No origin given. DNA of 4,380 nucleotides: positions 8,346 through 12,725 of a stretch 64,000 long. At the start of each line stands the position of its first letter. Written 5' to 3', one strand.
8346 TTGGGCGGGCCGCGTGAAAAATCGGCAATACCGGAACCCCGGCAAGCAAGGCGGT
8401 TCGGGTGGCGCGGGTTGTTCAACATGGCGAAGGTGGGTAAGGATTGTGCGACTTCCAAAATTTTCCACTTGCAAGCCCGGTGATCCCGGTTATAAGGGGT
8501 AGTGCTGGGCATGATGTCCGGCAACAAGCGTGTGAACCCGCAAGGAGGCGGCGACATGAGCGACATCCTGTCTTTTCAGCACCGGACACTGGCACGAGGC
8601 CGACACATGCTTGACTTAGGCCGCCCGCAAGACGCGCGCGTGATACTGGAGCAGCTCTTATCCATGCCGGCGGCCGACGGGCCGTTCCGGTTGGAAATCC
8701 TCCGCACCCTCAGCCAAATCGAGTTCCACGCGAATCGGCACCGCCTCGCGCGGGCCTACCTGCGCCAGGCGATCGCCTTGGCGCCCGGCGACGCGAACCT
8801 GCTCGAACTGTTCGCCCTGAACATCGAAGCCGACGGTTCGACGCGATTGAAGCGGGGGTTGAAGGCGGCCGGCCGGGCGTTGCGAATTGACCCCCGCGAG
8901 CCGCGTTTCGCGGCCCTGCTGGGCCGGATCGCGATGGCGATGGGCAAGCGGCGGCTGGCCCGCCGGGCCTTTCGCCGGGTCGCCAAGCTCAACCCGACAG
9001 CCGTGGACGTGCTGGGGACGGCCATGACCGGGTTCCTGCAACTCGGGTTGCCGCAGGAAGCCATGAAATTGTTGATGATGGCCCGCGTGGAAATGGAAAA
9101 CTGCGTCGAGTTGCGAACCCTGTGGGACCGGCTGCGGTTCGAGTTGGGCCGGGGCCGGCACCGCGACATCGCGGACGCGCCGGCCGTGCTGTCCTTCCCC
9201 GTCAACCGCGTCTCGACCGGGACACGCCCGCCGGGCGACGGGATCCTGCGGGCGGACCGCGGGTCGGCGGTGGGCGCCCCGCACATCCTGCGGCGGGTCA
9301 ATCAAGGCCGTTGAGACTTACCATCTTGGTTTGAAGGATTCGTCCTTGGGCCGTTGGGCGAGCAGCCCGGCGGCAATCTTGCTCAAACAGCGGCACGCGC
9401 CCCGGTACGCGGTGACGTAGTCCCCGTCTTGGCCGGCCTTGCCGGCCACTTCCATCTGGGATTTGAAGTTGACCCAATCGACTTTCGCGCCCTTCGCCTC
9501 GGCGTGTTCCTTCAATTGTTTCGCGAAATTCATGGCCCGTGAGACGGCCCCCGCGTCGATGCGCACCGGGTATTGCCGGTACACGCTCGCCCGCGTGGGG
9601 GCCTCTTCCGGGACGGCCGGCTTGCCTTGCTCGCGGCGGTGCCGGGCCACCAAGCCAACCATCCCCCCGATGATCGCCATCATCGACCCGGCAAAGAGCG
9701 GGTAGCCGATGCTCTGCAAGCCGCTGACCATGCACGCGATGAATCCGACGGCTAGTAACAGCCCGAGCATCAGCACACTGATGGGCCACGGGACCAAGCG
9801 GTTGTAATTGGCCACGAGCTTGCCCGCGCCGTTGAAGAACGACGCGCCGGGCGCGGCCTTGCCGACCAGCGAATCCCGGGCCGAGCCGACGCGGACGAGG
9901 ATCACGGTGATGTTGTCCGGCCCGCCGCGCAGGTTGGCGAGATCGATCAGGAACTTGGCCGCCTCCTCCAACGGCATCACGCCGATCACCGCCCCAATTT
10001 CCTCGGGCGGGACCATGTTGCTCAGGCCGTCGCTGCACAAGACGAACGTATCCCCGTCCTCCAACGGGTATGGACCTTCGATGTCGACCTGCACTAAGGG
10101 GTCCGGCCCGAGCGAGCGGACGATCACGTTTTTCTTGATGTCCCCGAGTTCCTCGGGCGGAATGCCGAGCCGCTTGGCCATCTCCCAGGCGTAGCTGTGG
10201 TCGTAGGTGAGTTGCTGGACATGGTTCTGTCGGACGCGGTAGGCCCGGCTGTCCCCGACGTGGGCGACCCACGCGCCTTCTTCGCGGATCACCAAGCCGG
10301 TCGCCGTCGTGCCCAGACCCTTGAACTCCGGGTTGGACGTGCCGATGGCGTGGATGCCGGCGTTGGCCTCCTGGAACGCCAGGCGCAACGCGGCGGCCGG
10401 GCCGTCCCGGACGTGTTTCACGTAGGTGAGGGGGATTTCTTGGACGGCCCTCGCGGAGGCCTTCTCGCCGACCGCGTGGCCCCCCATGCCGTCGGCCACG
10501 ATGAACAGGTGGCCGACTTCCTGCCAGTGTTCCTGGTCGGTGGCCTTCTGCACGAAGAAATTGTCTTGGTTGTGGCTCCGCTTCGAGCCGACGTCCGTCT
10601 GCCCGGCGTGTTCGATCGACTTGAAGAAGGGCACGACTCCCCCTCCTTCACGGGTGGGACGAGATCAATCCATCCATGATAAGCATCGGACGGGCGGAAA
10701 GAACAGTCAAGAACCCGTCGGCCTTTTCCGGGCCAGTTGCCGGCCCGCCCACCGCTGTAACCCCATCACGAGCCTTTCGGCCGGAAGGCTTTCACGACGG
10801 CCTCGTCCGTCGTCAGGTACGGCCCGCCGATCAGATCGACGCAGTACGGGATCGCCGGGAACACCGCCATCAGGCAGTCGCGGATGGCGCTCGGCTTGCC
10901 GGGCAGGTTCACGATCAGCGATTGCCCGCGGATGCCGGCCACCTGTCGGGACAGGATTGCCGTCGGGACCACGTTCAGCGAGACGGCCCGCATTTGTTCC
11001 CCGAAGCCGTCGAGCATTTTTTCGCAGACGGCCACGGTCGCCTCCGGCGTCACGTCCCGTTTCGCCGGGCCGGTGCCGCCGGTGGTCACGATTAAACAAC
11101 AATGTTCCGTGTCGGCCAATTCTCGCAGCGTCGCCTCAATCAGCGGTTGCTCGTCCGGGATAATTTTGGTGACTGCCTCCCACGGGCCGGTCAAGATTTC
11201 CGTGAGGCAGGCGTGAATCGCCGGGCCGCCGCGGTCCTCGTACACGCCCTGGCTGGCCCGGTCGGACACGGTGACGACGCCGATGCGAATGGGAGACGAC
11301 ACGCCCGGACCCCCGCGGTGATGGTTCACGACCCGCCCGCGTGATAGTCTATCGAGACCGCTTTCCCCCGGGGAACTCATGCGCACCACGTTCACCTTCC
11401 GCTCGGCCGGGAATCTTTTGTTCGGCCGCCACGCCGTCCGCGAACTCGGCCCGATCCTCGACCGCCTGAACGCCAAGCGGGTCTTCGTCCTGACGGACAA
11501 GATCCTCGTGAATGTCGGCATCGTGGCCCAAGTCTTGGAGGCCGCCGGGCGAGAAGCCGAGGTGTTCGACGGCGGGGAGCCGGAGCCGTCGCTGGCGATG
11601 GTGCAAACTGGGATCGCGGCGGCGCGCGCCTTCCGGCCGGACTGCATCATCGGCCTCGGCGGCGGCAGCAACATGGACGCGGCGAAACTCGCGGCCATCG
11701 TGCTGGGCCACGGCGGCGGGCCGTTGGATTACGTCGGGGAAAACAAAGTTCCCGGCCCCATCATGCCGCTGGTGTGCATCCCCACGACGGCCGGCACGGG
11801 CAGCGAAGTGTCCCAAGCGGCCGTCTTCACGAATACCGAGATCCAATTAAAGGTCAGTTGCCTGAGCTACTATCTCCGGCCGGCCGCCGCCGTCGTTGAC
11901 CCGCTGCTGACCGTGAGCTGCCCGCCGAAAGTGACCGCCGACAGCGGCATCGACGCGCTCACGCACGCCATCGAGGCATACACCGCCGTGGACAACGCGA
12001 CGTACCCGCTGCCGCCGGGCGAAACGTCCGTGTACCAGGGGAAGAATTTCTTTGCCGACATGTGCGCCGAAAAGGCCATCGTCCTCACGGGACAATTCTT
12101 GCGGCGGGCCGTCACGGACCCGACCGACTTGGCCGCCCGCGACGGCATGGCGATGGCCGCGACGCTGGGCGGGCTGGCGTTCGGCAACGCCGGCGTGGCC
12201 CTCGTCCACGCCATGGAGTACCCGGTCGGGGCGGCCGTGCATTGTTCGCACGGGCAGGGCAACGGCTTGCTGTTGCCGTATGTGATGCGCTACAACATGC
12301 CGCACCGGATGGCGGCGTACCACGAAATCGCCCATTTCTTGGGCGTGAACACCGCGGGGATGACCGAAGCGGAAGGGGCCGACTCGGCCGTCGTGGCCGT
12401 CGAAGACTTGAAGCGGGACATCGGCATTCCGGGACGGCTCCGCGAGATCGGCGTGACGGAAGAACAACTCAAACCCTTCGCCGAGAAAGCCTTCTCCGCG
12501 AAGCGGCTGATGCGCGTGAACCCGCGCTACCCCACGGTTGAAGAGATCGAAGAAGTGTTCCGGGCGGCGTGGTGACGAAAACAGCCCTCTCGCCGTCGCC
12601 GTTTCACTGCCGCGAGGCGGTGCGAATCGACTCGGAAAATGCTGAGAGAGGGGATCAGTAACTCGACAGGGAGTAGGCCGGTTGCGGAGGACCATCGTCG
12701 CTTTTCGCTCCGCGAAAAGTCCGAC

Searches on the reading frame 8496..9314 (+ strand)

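Call 77: search_protein_families(library=pfam, proteins=[window:8496-9314:+], max_evalue=0.0001)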
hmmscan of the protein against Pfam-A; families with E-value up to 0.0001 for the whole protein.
window:8496-9314:+ (272 aa): 9 families
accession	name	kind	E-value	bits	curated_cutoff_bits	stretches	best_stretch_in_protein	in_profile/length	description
PF07719.23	TPR_2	-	9.3e-13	47.7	27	0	140-168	5-33/34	Tetratricopeptide repeat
PF13428.12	TPR_14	-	7e-10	39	23.5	0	67-107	2-42/44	Tetratricopeptide repeat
PF14559.12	TPR_19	-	6.4e-09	36.4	25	0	39-105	2-64/68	Tetratricopeptide repeat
PF13432.12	TPR_16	-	3.3e-08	34.3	32.7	1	32-100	1-65/65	Tetratricopeptide repeat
PF13181.12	TPR_8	-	5.3e-07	29.7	25.7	0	140-167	5-32/34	Tetratricopeptide repeat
PF23914.1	TPR_CcmH_CycH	-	2.7e-06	27.8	42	0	130-172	44-86/158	Cytochrome c-type biogenesis protein H TPR domain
PF13424.12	TPR_12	-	4.9e-06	27.1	30.1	1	33-96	8-75/77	Tetratricopeptide repeat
PF13174.12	TPR_6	-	5.2e-05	24.1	26.3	0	142-168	6-32/33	Tetratricopeptide repeat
PF00515.34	TPR_1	-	9.8e-05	22.5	27.8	0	142-168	7-33/34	Tetratricopeptide repeat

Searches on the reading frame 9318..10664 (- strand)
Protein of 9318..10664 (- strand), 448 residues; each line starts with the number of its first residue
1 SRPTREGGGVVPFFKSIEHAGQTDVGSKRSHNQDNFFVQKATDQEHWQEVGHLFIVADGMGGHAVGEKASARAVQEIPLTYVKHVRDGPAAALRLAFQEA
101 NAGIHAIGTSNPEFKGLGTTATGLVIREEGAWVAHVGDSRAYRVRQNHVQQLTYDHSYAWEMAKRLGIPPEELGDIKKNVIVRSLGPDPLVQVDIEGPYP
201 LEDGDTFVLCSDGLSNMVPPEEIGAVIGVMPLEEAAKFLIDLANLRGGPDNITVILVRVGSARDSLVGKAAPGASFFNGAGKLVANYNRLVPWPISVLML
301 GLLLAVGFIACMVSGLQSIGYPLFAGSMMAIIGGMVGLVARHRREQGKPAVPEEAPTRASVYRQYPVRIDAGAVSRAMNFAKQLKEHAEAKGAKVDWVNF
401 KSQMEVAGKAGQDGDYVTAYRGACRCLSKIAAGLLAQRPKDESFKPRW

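Call 77: search_protein_families(library=pfam, proteins=[window:9318-10664:-], max_evalue=0.0001)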
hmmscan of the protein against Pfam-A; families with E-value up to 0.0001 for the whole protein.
window:9318-10664:- (448 aa): 2 families
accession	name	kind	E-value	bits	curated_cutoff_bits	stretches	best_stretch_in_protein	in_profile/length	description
PF13672.11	PP2C_2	-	4.3e-15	56.3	24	1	28-222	8-182/209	Protein phosphatase 2C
PF00481.26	PP2C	-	1.5e-13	51.5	20.3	1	27-157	10-141/255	Protein phosphatase 2C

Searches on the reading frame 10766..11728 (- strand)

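Call 77: search_protein_families(library=pfam, proteins=[window:10766-11728:-], max_evalue=0.0001)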
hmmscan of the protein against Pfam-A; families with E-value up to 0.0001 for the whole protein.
window:10766-11728:- (320 aa): 1 family
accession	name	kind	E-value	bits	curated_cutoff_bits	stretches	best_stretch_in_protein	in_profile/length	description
PF00994.29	MoCF_biosynth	-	9.7e-26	90.6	26.6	1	150-293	1-142/144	Probable molybdopterin binding domain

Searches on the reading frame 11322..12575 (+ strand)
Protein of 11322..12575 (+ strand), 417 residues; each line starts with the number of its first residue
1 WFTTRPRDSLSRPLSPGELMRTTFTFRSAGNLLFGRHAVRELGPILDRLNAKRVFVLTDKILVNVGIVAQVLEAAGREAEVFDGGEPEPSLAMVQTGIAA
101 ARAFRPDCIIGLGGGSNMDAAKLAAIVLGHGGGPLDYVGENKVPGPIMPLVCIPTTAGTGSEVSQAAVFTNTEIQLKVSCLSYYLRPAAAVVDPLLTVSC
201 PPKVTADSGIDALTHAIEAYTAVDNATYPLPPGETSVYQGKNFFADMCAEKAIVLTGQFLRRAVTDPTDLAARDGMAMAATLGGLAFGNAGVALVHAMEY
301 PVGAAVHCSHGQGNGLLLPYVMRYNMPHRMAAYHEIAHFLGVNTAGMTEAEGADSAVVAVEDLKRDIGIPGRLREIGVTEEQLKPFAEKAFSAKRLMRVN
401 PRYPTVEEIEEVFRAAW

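Call 77: search_protein_families(library=pfam, proteins=[window:11322-12575:+], max_evalue=0.0001)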
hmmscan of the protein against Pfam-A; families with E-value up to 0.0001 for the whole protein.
window:11322-12575:+ (417 aa): 3 families
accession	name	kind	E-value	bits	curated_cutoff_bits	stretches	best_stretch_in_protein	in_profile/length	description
PF25137.1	ADH_Fe_C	-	5.5e-53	180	27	1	242-417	22-194/194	Fe-containing alcohol dehydrogenase family, C-terminal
PF00465.25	Fe-ADH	-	3.9e-48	163.7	31.3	1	31-194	3-168/168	Iron-containing alcohol dehydrogenase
PF13685.12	Fe-ADH_2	-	2.2e-09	37.9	28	1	34-127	2-96/149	Iron-containing alcohol dehydrogenase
